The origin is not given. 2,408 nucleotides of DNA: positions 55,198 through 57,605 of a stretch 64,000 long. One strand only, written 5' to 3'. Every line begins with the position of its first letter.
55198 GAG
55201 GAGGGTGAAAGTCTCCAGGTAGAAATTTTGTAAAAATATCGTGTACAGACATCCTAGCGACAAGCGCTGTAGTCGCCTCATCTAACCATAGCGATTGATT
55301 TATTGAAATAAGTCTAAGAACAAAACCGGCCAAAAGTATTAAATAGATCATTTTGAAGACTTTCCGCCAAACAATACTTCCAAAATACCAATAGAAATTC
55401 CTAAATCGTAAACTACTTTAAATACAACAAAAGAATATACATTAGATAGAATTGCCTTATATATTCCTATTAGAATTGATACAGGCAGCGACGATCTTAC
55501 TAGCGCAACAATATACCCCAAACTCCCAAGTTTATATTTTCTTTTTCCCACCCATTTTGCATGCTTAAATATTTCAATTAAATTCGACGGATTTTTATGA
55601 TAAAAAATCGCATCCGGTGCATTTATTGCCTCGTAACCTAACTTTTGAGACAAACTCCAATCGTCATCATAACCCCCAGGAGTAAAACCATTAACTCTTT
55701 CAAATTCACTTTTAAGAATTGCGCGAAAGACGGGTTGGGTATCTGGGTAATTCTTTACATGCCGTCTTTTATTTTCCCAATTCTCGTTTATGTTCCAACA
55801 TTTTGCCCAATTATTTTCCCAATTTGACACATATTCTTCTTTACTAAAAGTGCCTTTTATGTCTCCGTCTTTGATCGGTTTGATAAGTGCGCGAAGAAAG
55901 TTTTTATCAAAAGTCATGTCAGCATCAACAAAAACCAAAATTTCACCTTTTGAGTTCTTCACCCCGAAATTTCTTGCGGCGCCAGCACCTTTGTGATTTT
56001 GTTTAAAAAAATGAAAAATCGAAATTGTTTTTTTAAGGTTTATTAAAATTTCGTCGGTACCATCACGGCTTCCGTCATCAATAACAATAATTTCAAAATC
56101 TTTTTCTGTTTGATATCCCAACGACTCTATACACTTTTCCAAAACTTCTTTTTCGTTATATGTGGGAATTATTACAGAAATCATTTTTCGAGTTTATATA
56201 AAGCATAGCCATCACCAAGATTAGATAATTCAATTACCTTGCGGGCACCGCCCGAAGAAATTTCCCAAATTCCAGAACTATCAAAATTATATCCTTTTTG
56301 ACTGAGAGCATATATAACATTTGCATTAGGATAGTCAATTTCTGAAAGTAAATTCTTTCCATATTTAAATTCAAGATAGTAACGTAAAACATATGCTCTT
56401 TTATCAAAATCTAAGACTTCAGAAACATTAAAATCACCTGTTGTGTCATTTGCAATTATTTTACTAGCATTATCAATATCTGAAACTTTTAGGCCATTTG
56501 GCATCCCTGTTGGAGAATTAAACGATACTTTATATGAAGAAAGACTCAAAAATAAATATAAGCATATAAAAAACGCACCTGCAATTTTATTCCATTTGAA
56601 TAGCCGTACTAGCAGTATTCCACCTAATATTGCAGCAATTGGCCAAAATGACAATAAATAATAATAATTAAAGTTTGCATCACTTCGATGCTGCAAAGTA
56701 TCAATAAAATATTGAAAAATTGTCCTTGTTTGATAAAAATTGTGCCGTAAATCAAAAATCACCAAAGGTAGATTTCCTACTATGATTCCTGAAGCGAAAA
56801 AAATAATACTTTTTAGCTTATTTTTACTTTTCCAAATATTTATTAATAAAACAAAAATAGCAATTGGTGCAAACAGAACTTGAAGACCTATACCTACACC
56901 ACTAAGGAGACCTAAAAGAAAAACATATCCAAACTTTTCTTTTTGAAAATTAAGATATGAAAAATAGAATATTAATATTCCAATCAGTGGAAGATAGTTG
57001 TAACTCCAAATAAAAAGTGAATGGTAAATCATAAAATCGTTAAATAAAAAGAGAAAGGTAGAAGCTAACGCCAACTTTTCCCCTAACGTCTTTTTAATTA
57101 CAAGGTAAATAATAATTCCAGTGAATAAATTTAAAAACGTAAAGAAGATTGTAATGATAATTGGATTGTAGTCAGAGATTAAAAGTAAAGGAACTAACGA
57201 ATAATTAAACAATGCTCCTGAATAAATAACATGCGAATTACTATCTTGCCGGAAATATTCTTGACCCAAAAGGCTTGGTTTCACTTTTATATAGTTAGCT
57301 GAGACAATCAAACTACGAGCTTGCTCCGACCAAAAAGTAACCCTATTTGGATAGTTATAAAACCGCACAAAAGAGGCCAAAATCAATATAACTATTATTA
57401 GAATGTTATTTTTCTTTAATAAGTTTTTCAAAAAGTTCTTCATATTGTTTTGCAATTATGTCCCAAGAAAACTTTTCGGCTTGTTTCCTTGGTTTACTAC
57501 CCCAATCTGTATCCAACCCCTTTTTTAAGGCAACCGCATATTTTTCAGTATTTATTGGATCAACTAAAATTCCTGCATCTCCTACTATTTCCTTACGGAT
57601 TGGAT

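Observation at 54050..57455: Candidate lipid-linked mannosylation module: a DPM1/GtrB-like GT2 flanked by GT-C membrane glycosyltransferases, with manC in the locus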

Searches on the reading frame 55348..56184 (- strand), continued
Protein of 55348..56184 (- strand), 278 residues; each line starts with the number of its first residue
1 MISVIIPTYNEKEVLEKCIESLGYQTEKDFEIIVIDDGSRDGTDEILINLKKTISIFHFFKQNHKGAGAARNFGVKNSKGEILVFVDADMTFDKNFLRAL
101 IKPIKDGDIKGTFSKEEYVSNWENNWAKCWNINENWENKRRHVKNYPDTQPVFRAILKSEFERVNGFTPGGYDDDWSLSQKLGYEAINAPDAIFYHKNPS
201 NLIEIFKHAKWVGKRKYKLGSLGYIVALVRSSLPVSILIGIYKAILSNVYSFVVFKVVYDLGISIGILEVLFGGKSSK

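Call 72: search_protein_families(library=pfam, proteins=[L002:6137-7303:+, L017:7255-7932:-, L085:332-1036:+], max_evalue=0.01)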
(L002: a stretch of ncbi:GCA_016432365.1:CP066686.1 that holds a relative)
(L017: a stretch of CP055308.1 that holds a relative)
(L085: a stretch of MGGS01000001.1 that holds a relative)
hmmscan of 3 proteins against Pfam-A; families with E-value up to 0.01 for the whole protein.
L002:6137-7303:+ (388 aa): 4 families
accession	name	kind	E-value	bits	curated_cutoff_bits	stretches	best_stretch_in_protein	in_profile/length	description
PF00535.33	Glycos_transf_2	-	2.5e-19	70.2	23.3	1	161-298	1-140/168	Glycosyl transferase family 2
PF10111.15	Glyco_tranf_2_2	-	1.2e-07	31.9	27.3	1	161-257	1-102/276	Glycosyltransferase like family 2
PF13641.12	Glyco_tranf_2_3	-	1e-05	26.1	27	1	160-261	3-111/230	Glycosyltransferase like family 2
PF13489.12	Methyltransf_23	-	3e-05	24.2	27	1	23-109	77-163/164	Methyltransferase domain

L017:7255-7932:- (225 aa): 4 families
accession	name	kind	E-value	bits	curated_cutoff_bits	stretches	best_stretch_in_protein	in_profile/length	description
PF00535.33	Glycos_transf_2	-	1.6e-32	113.2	23.3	1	8-163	2-165/168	Glycosyl transferase family 2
PF13641.12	Glyco_tranf_2_3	-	1.6e-05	25.5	27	1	6-117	3-124/230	Glycosyltransferase like family 2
PF13704.12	Glyco_tranf_2_4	-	0.0004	21.2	27.5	1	14-90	2-81/98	Glycosyl transferase family 2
PF10111.15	Glyco_tranf_2_2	-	0.0014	18.6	27.3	1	8-105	2-111/276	Glycosyltransferase like family 2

L085:332-1036:+ (234 aa): 4 families
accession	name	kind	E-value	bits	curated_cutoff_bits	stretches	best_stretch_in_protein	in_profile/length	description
PF00535.33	Glycos_transf_2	-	3.4e-32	112.1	23.3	1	4-148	1-142/168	Glycosyl transferase family 2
PF10111.15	Glyco_tranf_2_2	-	6.2e-08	32.9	27.3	1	4-92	1-93/276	Glycosyltransferase like family 2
PF13641.12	Glyco_tranf_2_3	-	0.0001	22.8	27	1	3-110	3-116/230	Glycosyltransferase like family 2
PF13704.12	Glyco_tranf_2_4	-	0.0009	20.1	27.5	1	33-90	19-81/98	Glycosyl transferase family 2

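Call 73: search_protein_families(library=ncbifam, proteins=[L002:6137-7303:+, L017:7255-7932:-, L085:332-1036:+], max_evalue=0.00001)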
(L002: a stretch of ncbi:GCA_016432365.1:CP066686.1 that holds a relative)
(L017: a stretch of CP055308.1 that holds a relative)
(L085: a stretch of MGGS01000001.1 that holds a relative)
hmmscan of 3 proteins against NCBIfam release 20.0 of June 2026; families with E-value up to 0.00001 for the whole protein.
L002:6137-7303:+ (388 aa): 9 families
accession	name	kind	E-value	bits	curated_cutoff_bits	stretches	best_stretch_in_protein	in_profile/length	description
TIGR04182.1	glyco_TIGR04182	equivalog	1.1e-33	116.9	325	1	160-379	2-215/293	S-layer glycoprotein N-glycosyltransferase AglJ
NF041391.1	DPhHxTase_Halo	equivalog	7.6e-20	70.8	375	1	166-373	3-200/213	dolichyl-phosphate hexose transferase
TIGR03937.1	PgaC_IcaA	equivalog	2.5e-12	46.5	422.3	1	156-250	43-139/407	poly-beta-1,6-N-acetyl-D-glucosamine synthase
TIGR04283.1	glyco_like_mftF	equivalog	4.3e-11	42.8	182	1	160-250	1-86/221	TIGR04283 family arsenosugar biosynthesis glycosyltransferase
NF007986.1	PRK10714.1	equivalog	3.4e-08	32.9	529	1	159-365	7-210/316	undecaprenyl-phosphate 4-deoxy-4-formamido-L-arabinose transferase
TIGR03965.1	mycofact_glyco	equivalog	7.9e-08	31.6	280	1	146-263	61-181/467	mycofactocin biosynthesis glycosyltransferase MftF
NF010496.0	PRK13915.1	equivalog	8.4e-08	31.6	262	1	156-246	29-126/307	glucosyl-3-phosphoglycerate synthase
NF047588.1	GlcsyltransPgfSStrep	equivalog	8.7e-08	31.7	500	1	160-249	3-98/308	glycosyltransferase PgfS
NF007482.0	PRK10073.1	equivalog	4.1e-07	29.3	423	1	157-250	5-99/334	glycosyltransferase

L017:7255-7932:- (225 aa): 18 families
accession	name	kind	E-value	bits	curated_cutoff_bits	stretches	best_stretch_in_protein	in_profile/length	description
NF058614.1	PPMAGASynPpgS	equivalog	1.6e-51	174.9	370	1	6-220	2-218/226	polyprenyl-phospho-N-acetylgalactosaminyl synthase PpgS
TIGR04182.1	glyco_TIGR04182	equivalog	2.8e-39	135.3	325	1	6-221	2-214/293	S-layer glycoprotein N-glycosyltransferase AglJ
NF007986.1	PRK10714.1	equivalog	4.4e-25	88.3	529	1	4-219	6-223/316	undecaprenyl-phosphate 4-deoxy-4-formamido-L-arabinose transferase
NF047588.1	GlcsyltransPgfSStrep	equivalog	8.1e-24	84.4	500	1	5-173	2-174/308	glycosyltransferase PgfS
NF041391.1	DPhHxTase_Halo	equivalog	2.4e-23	82.2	375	1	12-195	3-182/213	dolichyl-phosphate hexose transferase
TIGR03937.1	PgaC_IcaA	equivalog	6.8e-16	58.2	422.3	1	4-111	45-156/407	poly-beta-1,6-N-acetyl-D-glucosamine synthase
NF041875.1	EPS_EpsD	equivalog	2.7e-10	40.2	370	1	8-133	3-134/325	exopolysaccharide biosynthesis glycosyltransferase EpsD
TIGR04283.1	glyco_like_mftF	equivalog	4.8e-10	39.4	182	1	8-120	3-110/221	TIGR04283 family arsenosugar biosynthesis glycosyltransferase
NF041865.1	EpsU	equivalog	5e-10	38.9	700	1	3-111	38-153/394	exopolysaccharide biosynthesis GT2 family glycosyltransferase EpsU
NF010496.0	PRK13915.1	equivalog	5.8e-10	38.7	262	1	3-102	30-139/307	glucosyl-3-phosphoglycerate synthase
TIGR03965.1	mycofact_glyco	equivalog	7.1e-10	38.3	280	1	4-106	74-180/467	mycofactocin biosynthesis glycosyltransferase MftF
NF007482.0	PRK10073.1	equivalog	3.6e-09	36.1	423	1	3-102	5-107/334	glycosyltransferase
TIGR03111.1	glyc2_xrt_Gpos1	hypoth_equivalog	3.9e-09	35.8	363.95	1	5-112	50-163/439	TIGR03111 family XrtG-associated glycosyltransferase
NF047683.1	TeichurnBiosyTuaG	equivalog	8.7e-09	35.4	400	1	4-106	6-112/252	teichuronic acid biosynthesis protein TuaG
NF050050.1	ProtGlycPglI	equivalog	3e-08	33.4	500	1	5-124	3-127/306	GalNAc(5)-diNAcBac-PP-undecaprenol beta-1,3-glucosyltransferase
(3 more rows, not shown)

L085:332-1036:+ (234 aa): 18 families
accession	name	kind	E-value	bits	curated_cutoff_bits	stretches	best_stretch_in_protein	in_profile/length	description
TIGR04182.1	glyco_TIGR04182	equivalog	1.8e-32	112.9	325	1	3-227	2-214/293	S-layer glycoprotein N-glycosyltransferase AglJ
NF058614.1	PPMAGASynPpgS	equivalog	6.9e-21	74.7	370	1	5-216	4-208/226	polyprenyl-phospho-N-acetylgalactosaminyl synthase PpgS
NF047588.1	GlcsyltransPgfSStrep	equivalog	1.5e-17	63.8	500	1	1-119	1-123/308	glycosyltransferase PgfS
NF007986.1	PRK10714.1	equivalog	7e-17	61.4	529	1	2-213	7-209/316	undecaprenyl-phosphate 4-deoxy-4-formamido-L-arabinose transferase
TIGR04283.1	glyco_like_mftF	equivalog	9.1e-16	58.1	182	1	3-119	1-108/221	TIGR04283 family arsenosugar biosynthesis glycosyltransferase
TIGR03937.1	PgaC_IcaA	equivalog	2.3e-15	56.5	422.3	1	3-108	47-153/407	poly-beta-1,6-N-acetyl-D-glucosamine synthase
NF010496.0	PRK13915.1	equivalog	5e-14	52.1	262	1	2-110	32-148/307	glucosyl-3-phosphoglycerate synthase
NF041391.1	DPhHxTase_Halo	equivalog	5.5e-12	45.1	375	1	10-207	4-186/213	dolichyl-phosphate hexose transferase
NF007482.0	PRK10073.1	equivalog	7.4e-12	44.9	423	1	2-111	7-116/334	glycosyltransferase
NF041875.1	EPS_EpsD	equivalog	1.4e-11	44.4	370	1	3-115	1-114/325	exopolysaccharide biosynthesis glycosyltransferase EpsD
TIGR03965.1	mycofact_glyco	equivalog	1.1e-09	37.8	280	1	3-111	76-185/467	mycofactocin biosynthesis glycosyltransferase MftF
NF047683.1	TeichurnBiosyTuaG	equivalog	1.3e-09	38.1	400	1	3-110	8-116/252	teichuronic acid biosynthesis protein TuaG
NF038302.1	EPS_HpsE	equivalog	7.6e-09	35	300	1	1-90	1-96/307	hormogonium polysaccharide biosynthesis glycosyltransferase HpsE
TIGR04242.1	nodulat_NodC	equivalog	4.7e-07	29.1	550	1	3-105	50-156/395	chitooligosaccharide synthase NodC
NF041865.1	EpsU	equivalog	7e-07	28.6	700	1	2-95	40-137/394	exopolysaccharide biosynthesis GT2 family glycosyltransferase EpsU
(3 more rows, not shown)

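Call 75: find_homologous_proteins(query=L017:7255-7932:-)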
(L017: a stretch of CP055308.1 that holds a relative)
Query L017:7255-7932:- (225 aa): 6541 proteins with E <= 0.001 among 7512 candidates; the best 120 are listed.
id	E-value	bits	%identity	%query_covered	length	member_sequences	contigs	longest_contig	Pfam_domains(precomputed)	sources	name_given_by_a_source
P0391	2.0e-137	473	100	100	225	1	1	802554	PF13641.13,PF00535.33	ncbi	-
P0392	5.9e-134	462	96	100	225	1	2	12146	PF13641.13,PF00535.33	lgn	-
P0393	1.1e-132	458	96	100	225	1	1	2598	PF13641.13,PF00535.33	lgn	-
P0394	1.3e-132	458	95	100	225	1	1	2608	PF13641.13,PF00535.33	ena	-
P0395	2.3e-131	454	95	100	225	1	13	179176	PF13641.13,PF00535.33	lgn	-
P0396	4.7e-123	426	86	100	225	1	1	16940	PF13641.13,PF00535.33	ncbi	-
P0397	1.1e-117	409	83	100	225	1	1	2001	PF13641.13,PF00535.33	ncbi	-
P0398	2.8e-115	401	82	100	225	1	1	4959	PF13641.13,PF00535.33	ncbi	-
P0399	1.7e-107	376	76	100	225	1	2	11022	PF13641.13,PF00535.33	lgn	-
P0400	1.1e-104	367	76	100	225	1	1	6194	PF00535.33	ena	-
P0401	2.1e-104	366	76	98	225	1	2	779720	PF13641.13,PF00535.33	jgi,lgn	jgi:glycosyltransferase involved in cell wall biosynthesis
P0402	5.1e-96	338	71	97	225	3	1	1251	PF00535.33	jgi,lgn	jgi:glycosyltransferase involved in cell wall biosynthesis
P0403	4.0e-95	335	71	98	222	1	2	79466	PF13641.13,PF00535.33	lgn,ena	-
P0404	4.7e-95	335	70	98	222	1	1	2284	PF13641.13,PF00535.33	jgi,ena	-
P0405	8.0e-95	334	71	98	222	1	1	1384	PF13641.13,PF00535.33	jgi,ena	-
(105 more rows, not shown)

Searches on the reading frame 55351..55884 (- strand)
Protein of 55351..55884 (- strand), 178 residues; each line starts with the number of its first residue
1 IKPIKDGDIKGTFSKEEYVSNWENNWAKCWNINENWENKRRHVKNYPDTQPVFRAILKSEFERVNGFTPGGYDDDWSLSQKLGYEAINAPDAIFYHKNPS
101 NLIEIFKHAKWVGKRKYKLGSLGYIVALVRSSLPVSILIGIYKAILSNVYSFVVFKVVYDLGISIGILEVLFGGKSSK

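Call 54: search_solved_structures(query=window:55351-55884:-, max_evalue=10, show_alignments=5)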
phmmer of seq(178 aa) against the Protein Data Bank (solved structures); distinct sequences matched with E-value up to 10: 6.
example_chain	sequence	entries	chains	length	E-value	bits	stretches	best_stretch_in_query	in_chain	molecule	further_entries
1dtp_A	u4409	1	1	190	0.1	15.2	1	43-92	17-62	DIPHTHERIA TOXIN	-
1wv2_A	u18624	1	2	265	0.26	13.8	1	71-123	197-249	Thiazole biosynthesis protein thiG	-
9wwc_S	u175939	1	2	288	0.55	12.8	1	93-149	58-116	distal tail protein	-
4ae0_A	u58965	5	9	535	1.3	11.5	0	43-92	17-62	DIPHTHERIA TOXIN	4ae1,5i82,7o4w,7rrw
5eul_E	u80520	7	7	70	1.4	11.4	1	138-174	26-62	Preprotein translocase SecE subunit | Protein translocase subunit SecE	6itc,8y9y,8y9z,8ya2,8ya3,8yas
1ddt_A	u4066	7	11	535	1.6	11.3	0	43-77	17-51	DIPHTHERIA TOXIN | DIPHTHERIA TOXIN (DIMERIC)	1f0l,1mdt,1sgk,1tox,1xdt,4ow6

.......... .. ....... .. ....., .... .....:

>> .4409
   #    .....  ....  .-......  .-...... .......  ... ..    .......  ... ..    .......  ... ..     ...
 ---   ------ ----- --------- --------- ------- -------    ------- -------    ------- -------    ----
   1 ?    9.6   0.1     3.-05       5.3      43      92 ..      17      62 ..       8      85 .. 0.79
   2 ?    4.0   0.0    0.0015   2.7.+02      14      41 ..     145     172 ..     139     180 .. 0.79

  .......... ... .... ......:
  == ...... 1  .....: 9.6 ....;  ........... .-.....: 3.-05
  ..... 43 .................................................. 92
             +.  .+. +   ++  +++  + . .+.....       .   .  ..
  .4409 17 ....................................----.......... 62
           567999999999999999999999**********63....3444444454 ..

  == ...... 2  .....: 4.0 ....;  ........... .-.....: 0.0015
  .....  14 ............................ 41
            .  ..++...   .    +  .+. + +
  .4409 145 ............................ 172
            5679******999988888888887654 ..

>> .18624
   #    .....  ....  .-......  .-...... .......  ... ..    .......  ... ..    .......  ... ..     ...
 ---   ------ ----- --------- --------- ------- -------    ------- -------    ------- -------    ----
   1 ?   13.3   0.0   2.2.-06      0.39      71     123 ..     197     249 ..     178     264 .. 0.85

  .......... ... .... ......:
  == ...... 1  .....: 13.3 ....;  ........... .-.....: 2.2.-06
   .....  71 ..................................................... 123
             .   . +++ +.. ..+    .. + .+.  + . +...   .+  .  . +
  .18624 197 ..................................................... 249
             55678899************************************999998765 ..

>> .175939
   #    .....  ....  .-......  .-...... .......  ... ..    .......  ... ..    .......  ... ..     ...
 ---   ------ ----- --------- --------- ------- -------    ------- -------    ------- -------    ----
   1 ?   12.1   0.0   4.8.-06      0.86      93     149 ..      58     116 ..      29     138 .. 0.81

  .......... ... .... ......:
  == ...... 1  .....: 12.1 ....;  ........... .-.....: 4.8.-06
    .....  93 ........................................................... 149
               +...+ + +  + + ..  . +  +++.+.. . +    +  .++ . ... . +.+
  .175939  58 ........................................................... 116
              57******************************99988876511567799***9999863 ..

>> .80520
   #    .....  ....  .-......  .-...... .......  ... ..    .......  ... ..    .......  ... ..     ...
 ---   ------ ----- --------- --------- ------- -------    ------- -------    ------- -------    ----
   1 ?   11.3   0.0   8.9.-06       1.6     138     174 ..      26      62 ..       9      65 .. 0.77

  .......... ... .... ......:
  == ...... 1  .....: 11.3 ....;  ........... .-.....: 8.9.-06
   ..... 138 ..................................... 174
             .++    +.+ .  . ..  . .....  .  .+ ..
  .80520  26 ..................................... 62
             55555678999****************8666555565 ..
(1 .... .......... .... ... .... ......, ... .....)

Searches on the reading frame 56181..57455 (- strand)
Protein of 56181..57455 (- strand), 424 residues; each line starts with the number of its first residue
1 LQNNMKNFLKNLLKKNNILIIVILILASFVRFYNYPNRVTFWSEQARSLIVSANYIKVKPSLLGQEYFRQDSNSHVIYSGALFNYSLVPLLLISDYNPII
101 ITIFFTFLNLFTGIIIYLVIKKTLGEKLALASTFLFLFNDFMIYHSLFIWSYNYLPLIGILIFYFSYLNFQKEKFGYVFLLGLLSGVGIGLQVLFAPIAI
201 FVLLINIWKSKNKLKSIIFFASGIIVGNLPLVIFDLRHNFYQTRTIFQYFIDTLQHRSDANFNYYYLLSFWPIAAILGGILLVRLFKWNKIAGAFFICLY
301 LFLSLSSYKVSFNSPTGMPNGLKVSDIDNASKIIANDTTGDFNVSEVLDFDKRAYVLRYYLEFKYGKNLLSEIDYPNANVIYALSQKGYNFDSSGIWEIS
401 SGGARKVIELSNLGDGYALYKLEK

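Call 3: search_protein_families(library=pfam, proteins=[window:56181-57455:-], max_evalue=0.01)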
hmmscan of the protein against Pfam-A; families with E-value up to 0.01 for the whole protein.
window:56181-57455:- (424 aa): 1 family
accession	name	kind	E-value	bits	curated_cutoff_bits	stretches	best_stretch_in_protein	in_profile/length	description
PF13231.12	PMT_2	-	0.00058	20.5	26.1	1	101-226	24-149/160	Dolichyl-phosphate-mannose-protein mannosyltransferase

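Call 7: search_protein_families(library=ncbifam, proteins=[window:56181-57455:-], max_evalue=0.01)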
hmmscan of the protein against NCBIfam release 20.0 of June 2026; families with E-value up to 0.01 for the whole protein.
window:56181-57455:- (424 aa): 0 families

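Call 19: search_solved_structures(query=window:56181-57455:-, max_evalue=1, show_alignments=2)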
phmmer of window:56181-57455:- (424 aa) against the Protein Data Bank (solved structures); distinct sequences matched with E-value up to 1: 0.
